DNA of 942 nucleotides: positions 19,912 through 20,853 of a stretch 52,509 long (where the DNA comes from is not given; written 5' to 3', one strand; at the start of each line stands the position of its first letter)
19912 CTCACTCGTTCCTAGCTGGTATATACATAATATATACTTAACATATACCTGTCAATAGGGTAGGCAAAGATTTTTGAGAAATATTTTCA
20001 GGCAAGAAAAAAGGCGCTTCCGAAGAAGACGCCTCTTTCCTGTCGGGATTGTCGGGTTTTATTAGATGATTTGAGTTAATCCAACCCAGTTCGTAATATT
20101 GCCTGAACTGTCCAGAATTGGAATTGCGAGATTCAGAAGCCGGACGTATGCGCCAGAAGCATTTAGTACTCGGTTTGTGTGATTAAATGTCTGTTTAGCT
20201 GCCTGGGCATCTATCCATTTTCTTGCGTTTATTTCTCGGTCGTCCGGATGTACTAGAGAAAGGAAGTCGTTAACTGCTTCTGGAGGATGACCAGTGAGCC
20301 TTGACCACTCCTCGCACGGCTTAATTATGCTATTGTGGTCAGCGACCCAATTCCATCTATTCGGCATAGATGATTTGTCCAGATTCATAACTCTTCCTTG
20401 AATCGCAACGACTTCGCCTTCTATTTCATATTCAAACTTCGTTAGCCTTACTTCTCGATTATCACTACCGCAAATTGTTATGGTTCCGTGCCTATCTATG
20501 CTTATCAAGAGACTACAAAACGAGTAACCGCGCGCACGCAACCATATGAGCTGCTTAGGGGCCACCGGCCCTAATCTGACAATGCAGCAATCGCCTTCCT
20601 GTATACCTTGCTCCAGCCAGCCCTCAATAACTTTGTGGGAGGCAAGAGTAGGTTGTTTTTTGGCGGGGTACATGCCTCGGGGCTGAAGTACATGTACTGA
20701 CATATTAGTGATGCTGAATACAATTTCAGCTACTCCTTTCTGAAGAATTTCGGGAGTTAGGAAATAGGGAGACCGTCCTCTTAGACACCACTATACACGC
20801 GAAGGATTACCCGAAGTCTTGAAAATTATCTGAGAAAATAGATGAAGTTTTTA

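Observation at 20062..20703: PAS-sensor-domain protein co-transcribed with the repressor, in the position lambda uses for rexAB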

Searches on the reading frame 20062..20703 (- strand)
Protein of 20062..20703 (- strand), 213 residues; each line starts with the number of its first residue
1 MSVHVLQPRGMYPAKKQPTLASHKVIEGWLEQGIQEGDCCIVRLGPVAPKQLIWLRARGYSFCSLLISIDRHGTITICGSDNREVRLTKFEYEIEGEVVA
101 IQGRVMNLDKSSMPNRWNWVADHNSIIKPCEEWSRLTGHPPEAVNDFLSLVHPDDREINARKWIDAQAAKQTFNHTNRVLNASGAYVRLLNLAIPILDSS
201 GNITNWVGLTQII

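Call 3: search_protein_families(library=pfam, proteins=[window:20062-20703:-], max_evalue=1)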
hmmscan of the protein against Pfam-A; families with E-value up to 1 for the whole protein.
window:20062-20703:- (213 aa): 2 families
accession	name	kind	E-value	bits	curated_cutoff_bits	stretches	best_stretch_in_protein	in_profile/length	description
PF08447.18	PAS_3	-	1.8e-10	41.4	25.6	1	131-209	6-88/89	PAS fold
PF00989.32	PAS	-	0.036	14.5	22.6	1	133-210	30-110/113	PAS fold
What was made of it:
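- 20062..20703 (-): Gene for the 213-aa two-domain protein (stop codon 20062-20064). PAS_3 hit (call 3).
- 20065..20361 (-): PAS domain (PAS_3 type), aa 115-213. Pfam PF08447, E 1.8e-10, aa 131-209 (call 3).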

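Call 4: search_protein_families(library=phrogs, proteins=[window:20062-20703:-], max_evalue=0.1)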
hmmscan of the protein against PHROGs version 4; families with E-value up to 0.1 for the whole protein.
window:20062-20703:- (213 aa): 0 families

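Call 6: find_homologous_proteins(query=window:20062-20703:-)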
Query window:20062-20703:- (213 aa): 1 proteins with E <= 0.001 among 134 candidates.
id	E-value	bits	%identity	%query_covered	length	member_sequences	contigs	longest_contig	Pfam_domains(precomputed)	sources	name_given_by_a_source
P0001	2.3e-143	493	100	100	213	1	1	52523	PF08447.19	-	-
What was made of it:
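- Tried and rejected: The word-indexed protein search found only the protein itself (call 6).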

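Call 13: find_encoding_contigs(protein=P0001, flank=3000, max_places=5)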
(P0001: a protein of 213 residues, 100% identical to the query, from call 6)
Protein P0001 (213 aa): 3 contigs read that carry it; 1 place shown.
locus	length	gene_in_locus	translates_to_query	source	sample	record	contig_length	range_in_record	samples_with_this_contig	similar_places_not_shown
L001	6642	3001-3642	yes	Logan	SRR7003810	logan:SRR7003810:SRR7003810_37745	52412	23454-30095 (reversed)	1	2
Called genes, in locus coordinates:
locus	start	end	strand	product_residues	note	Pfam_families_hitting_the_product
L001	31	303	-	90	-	PF24043:DUF7352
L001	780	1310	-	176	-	-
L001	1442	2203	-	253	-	PF10544:T5orf172, PF13455:MUG113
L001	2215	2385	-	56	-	-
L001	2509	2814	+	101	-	-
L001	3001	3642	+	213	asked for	PF08447:PAS_3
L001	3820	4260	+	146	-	-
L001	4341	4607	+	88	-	-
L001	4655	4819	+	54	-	-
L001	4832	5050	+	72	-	-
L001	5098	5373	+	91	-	-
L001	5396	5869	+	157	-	PF18066:Phage_ABA_S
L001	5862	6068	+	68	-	-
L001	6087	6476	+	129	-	-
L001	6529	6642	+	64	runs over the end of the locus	-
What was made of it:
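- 20062..20703 (-): Identical protein on 3 Logan contigs (call 13).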

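Call 14: predict_structure(protein=window:20065-20703:-)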
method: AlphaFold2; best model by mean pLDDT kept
length: 213 residues; sequences in the alignment: 1
mean_pLDDT: 34.9   pTM: 0.27
mean pLDDT of the five models: 34.9, 33.9, 31.6, 31.2, 29.2
residues with pLDDT >= 90: 0; 70-90: 0; 50-70: 0; < 50: 213
segments of 3 or more residues with pLDDT < 50: 1-213
pLDDT, mean of each block of 10 residues (from residue 1): 28 26 31 33 35 35 42 43 34 31 31 27 32 41 39 31 35 39 35 41 40 40
secondary structure, 60 per line:
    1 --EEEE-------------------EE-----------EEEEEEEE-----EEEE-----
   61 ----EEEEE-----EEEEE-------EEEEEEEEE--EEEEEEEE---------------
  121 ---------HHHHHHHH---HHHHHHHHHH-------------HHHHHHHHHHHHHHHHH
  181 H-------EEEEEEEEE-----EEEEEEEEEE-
elements in order: E3-6 E39-46 E52-55 E65-69 E75-79 E87-95 E98-105 H130-137 H141-150 H164-181 E189-197 E203-212
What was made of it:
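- Tried and rejected: Single-sequence AF2 was useless (pLDDT 35, call 14).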

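Call 20: search_solved_structures(query=A1, max_evalue=10, show_alignments=3)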
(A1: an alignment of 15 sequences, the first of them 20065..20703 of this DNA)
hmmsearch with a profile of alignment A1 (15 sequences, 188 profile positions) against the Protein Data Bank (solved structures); distinct sequences matched with E-value up to 10: 0.
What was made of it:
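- On Peptidase S24 (LexA/UmuD/CI C-terminal domain): A profile search of PDB sequences finds nothing (call 20).
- Tried and rejected: The family-profile search against PDB sequences found nothing (call 20).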

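Call 21: find_homologous_proteins(query=A1, max_evalue=0.01)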
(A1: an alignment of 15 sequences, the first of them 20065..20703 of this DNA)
Query A1 (15 sequences) (213 aa, profile of the alignment): 5 proteins with E <= 0.01 among 7512 candidates.
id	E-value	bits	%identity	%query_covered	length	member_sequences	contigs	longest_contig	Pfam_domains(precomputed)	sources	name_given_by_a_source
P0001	2.8e-66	241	100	100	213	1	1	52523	PF08447.19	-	-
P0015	1.8e-52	196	37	33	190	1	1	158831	-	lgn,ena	-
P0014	1.6e-44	170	41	41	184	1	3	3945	-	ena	-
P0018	1.7e-33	134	36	37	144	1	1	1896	-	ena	-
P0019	3.3e-25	107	31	35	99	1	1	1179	-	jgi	jgi:hypothetical protein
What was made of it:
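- Tried and rejected: With the family profile it returned only five proteins: the query itself, three members already known and one new one, P0019 (call 21).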

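Call 29: predict_structure(alignment_id=A1)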
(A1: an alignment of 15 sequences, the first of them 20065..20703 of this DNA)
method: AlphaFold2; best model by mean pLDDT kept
length: 213 residues; sequences in the alignment: 15
mean_pLDDT: 86.7   pTM: 0.48
mean pLDDT of the five models: 86.7, 85.6, 83.0, 81.8, 70.7
residues with pLDDT >= 90: 147; 70-90: 39; 50-70: 7; < 50: 20
segments of 3 or more residues with pLDDT < 50: 1-13, 106-112
pLDDT, mean of each block of 10 residues (from residue 1): 38 64 90 91 95 96 98 97 97 97 58 74 90 90 89 93 92 93 92 93 93 90
secondary structure, 60 per line:
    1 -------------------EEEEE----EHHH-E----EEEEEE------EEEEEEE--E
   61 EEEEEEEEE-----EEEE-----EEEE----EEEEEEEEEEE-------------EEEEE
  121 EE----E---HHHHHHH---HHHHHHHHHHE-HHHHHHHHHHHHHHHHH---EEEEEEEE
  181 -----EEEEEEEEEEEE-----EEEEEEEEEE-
elements in order: E20-24 E39-44 E51-57 E60-69 E75-78 E84-87 E92-102 E116-122 H131-137 H141-150 H153-169 E173-180 E186-197 E203-212
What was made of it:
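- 20653..20703 (-): N-terminal arm, aa 1-17, predicted disordered. Relatives carry a V-[LY]-x-[FY]-[PK] motif here. pLDDT below 50 for residues 1-13 (call 29).
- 20395..20652 (-): All-beta barrel, aa 18-103: a truncated, catalytically dead S24 (LexA/CI/UmuD C-terminal domain)-like module. AF2 pLDDT 90-98 with seven strands (call 29).
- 20362..20394 (-): Flexible linker, aa 104-114. pLDDT below 50 for residues 106-112 (call 29).
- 20065..20361 (-): AF2 shows five strands plus helices at pLDDT about 90 (call 29).
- On PAS fold (Pfam PAS_3, PF08447): The AF2 model has pLDDT about 90 for aa 115-213 (call 29).
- On VqmA_Phage-type phage PAS receptors: No HTH or other DNA-binding domain appears in Pfam or in the model (calls 3, 29).
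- The AF2 model built on a 15-sequence alignment has mean pLDDT 86.7, and both domains are confident (call 29).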

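Call 31: fold_search(model_id=the predicted structure, library=pdb)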
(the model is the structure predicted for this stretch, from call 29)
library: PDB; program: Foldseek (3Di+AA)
matches with E <= 10: 1745; with E <= 0.001: 271
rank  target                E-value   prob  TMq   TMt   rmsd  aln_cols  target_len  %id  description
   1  9ljx_B                3.0e-07  1.00  0.42  0.32  12.4       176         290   14  Crystal Structure of the Heterodimeric HIF-2 Complex with Agonist SD-26 (released 2025-10-15)
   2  9of0_A                3.0e-07  1.00  0.43  0.30  12.4       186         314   12  Cryo-EM Structure of Human HIF-2a-ARNT Complexed on 20-bp HRE (released 2025-06-11)
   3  7w80_B                3.8e-07  1.00  0.43  0.33  12.3       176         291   13  Crystal Structure of the Heterodimeric HIF-2 in Complex with Antagonist Belzutifan (released 2022-09-21)
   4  9ljy_B                4.7e-07  1.00  0.42  0.32  12.3       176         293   15  Crystal Structure of the Heterodimeric HIF-2 Complex with Agonist SD-14 (released 2025-10-15)
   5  9loi_B                5.3e-07  1.00  0.42  0.31  12.2       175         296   15  Crystal Structure of the Heterodimeric HIF-2 Complex with Agonist SD-16 (released 2025-10-15)
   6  5sy5_E                6.2e-07  1.00  0.42  0.32  14.0       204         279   10  Crystal Structure of the Heterodimeric NPAS1-ARNT Complex (released 2016-11-09)
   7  4zp4_B                8.2e-07  1.00  0.42  0.32  12.1       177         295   14  Crystal Structure of the Heterodimeric HIF-2a:ARNT Complex (released 2015-08-12)
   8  7xi3_A                1.1e-06  1.00  0.42  0.32  15.3       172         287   10  Crystal Structure of the NPAS4-ARNT2 heterodimer in complex with DNA (released 2022-11-02)
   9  6e3u_B                1.1e-06  1.00  0.42  0.32  12.3       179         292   13  Crystal Structure of the Heterodimeric HIF-2 Complex with Agonist M1001 (released 2019-02-13)
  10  9of2_E                1.2e-06  1.00  0.42  0.31  12.5       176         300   15  Dimer of HIF-2a-ARNT Heterodimers Complexed on 51-bp HRE/HAS (released 2025-06-11)
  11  4zp4_D                1.2e-06  1.00  0.42  0.32  11.4       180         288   12  Crystal Structure of the Heterodimeric HIF-2a:ARNT Complex (released 2015-08-12)
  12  5sy5_A                1.3e-06  1.00  0.41  0.32  13.9       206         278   10  Crystal Structure of the Heterodimeric NPAS1-ARNT Complex (released 2016-11-09)
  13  7v7w_A                1.3e-06  1.00  0.44  0.34  15.4       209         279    8  Crystal Structure of the Heterodimeric HIF-3a:ARNT Complex with oleoylethanolamide (OEA) (released 2022-05-18)
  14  6e3s_B                1.9e-06  1.00  0.42  0.33  12.0       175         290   14  Crystal Structure of the Heterodimeric HIF-2 Complex with Antagonist PT2385 (released 2019-02-13)
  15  9ljx_A                2.0e-06  1.00  0.42  0.35  12.5       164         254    9  Crystal Structure of the Heterodimeric HIF-2 Complex with Agonist SD-26 (released 2025-10-15)
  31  3h9w                  6.3e-06  1.00  0.40  0.74   2.7       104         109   20  Crystal Structure of the N-terminal domain of Diguanylate cyclase with PAS/PAC sensor (Maqu_2914) from Marinobacter aqua (released 2009-05-19)
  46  3eeh                  1.3e-05  1.00  0.41  0.71   3.9       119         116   21  The crystal structure of the domain of the putative light and redox sensing histidine kinase from Haloarcula marismortui (released 2008-11-04)
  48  3f1p_A                1.5e-05  1.00  0.41  0.72   2.4       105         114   16  Crystal structure of a high affinity heterodimer of HIF2 alpha and ARNT C-terminal PAS domains (released 2009-01-20)
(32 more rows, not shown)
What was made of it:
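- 20065..20361 (-): Foldseek PDB hits 3h9w, 3f1p and 3eeh have TMt 0.71-0.74 (call 31).
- On PAS fold (Pfam PAS_3, PF08447): Foldseek PDB hits: 3h9w TMt 0.74 at rmsd 2.7, 3f1p TMt 0.72, 3eeh TMt 0.71 (call 31).
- Foldseek finds PAS structures in the PDB (call 31).
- Tried and rejected: Foldseek against the PDB was swamped by PAS hits and says nothing about the N-terminal domain (call 31).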

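Call 35: search_protein_families(library=pfam, alignment_id=A1, max_evalue=10)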
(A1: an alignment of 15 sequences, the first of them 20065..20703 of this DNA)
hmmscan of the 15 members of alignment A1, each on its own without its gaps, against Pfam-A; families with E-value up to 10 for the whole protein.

A. member 1, window:20065-20703:- (213 aa): 2 families
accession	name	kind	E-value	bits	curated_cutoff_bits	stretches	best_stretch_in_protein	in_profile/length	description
PF08447.18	PAS_3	-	1.8e-10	41.4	25.6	1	131-209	6-88/89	PAS fold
PF00989.32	PAS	-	0.036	14.5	22.6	1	133-210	30-110/113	PAS fold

B. families by the number of members that match (of 15 scanned): 10 families
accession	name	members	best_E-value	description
PF08447.18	PAS_3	4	1.7e-11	PAS fold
PF00989.32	PAS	3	0.00014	PAS fold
PF13426.13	PAS_9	1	0.017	PAS domain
PF09378.16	HAS-barrel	1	0.038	HAS barrel domain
PF08448.16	PAS_4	1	0.067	PAS fold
PF25319.1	HofO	1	0.15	HofO EspM-like domain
PF13312.11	DUF4081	1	0.16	Domain of unknown function (DUF4081)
PF23261.1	zf-CCCH_11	1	0.17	UNK-like, CCCH zinc finger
PF22687.1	BRCA2_TR2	1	0.2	BRCA2 TR2 domain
PF00906.25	Hepatitis_core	1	1.3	Hepatitis core antigen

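Call 36: fold_search(model_id=the predicted structure, library=viral)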
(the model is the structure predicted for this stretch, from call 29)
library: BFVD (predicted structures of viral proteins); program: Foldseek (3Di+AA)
matches with E <= 10: 1178; with E <= 0.001: 18
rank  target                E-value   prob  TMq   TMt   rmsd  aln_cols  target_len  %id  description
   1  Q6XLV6                9.7e-06  1.00  0.40  0.16  14.5       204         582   11  histidine kinase [Feldmannia irregularis virus a]
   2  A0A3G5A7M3            6.7e-05  1.00  0.41  0.58   3.8       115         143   14  histidine kinase [Hyperionvirus sp.]
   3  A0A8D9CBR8            7.1e-05  1.00  0.41  0.51   3.9       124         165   18  histidine kinase [uncultured marine phage]
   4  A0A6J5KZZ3            8.3e-05  1.00  0.38  0.47   4.2       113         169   17  PAS domain [uncultured Caudovirales phage]
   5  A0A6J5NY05            9.8e-05  1.00  0.43  0.44   2.7       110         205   19  PAS domain [uncultured Caudovirales phage]
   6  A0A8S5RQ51            1.3e-04  1.00  0.38  0.19   5.8       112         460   12  GGDEF protein (Fragment) [virus sp. ctr1v16]
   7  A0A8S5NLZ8            2.0e-04  1.00  0.37  0.36   2.5        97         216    9  LexA-like protein [Siphoviridae sp. cthh925]
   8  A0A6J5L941            2.1e-04  1.00  0.36  0.16  15.3       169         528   12  histidine kinase [uncultured Caudovirales phage]
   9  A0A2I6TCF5            2.3e-04  1.00  0.37  0.81   1.9        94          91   15  (no name in the UniProt tables at hand)
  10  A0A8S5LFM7            3.7e-04  1.00  0.34  0.25   2.4        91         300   14  Repressor protein CI [Myoviridae sp. ctT1Q6]
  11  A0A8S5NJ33            3.9e-04  1.00  0.36  0.27   2.6        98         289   21  Repressor protein CI [Siphoviridae sp. ctsMn4]
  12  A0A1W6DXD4            4.9e-04  1.00  0.32  0.31   3.2        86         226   16  HTH-type transcriptional regulator [Sphingobium phage Lacusarx]
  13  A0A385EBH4            5.8e-04  1.00  0.34  0.35   3.3        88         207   18  Putative HTH DNA binding protein [Caulobacter phage CcrBL9]
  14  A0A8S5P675            6.4e-04  1.00  0.33  0.70   2.6        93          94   14  SipA [Siphoviridae sp. ctTwu10]
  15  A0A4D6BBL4            6.4e-04  1.00  0.35  0.23   3.3        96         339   16  (no name in the UniProt tables at hand)
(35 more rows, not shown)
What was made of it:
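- In BFVD it finds CI, LexA-like and SipA proteins (call 36).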

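Call 47: find_related_loci(query=A2, collection=genome_contigs, flank=6000)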
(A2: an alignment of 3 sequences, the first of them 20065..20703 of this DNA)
Query A2 (213 aa) in genome_contigs; peptide patterns used: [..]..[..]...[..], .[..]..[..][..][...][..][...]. (x = any residue, [..] = any of these).
147 stretches matched a pattern, but none encodes a relative of the query by tblastn (E <= 1e-3).

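Call 48: find_related_loci(query=A2, collection=viral_contigs, flank=6000)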
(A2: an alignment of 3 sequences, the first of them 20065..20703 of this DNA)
Query A2 (213 aa) in viral_contigs; peptide patterns used: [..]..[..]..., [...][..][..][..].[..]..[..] (x = any residue, [..] = any of these).
79 stretches matched a pattern, but none encodes a relative of the query by tblastn (E <= 1e-3).

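Call 61: search_protein_families(library=padloc, proteins=[window:20062-20703:-], max_evalue=0.1)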
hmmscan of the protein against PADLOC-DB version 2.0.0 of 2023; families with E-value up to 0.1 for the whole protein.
window:20062-20703:- (213 aa): 0 families

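Call 62: search_protein_families(library=ncbifam, proteins=[window:20062-20703:-], max_evalue=0.1)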
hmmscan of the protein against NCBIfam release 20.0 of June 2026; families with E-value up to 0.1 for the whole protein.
window:20062-20703:- (213 aa): 2 families
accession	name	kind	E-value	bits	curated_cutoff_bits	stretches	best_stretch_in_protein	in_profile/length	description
NF041880.1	EPS_EpsF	equivalog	0.0016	17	900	1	130-208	170-252/492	response regulator EpsF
NF007298.0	PRK09776.1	equivalog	0.085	10.6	1135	1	141-210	469-537/1111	diguanylate cyclase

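Call 76: find_related_loci(query=A2, collection=metagenome_contigs, flank=5000)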
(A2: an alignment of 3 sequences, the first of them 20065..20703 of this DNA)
Query A2 (213 aa) in metagenome_contigs; peptide patterns used: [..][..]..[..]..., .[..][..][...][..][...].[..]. (x = any residue, [..] = any of these).
196 stretches matched a pattern, but none encodes a relative of the query by tblastn (E <= 1e-3).

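Call 77: search_protein_families(library=phrogs, alignment_id=A1, max_evalue=10)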
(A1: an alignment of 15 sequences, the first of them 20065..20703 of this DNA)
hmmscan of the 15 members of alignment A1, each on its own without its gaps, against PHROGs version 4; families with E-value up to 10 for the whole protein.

A. member 1, window:20065-20703:- (213 aa): 1 family
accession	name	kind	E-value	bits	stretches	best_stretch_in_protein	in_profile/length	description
phrog_10771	-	unknown function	0.14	13.2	1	97-149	35-87/123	-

B. families by the number of members that match (of 15 scanned): 6 families
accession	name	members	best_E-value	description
phrog_20998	-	1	0.051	-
phrog_19760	-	1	0.13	-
phrog_10771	-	1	0.14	-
phrog_34677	-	1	0.24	-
phrog_17670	-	1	0.24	-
phrog_15384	-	1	0.25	-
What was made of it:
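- On Lambda Rex-type exclusion system: No PADLOC, PHROG or Pfam hit other than PAS (calls 3, 4, 61, 77).
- Tried and rejected: Pfam and PHROGs scans of every member at E up to 10 found no S24 or repressor family (calls 35, 77).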
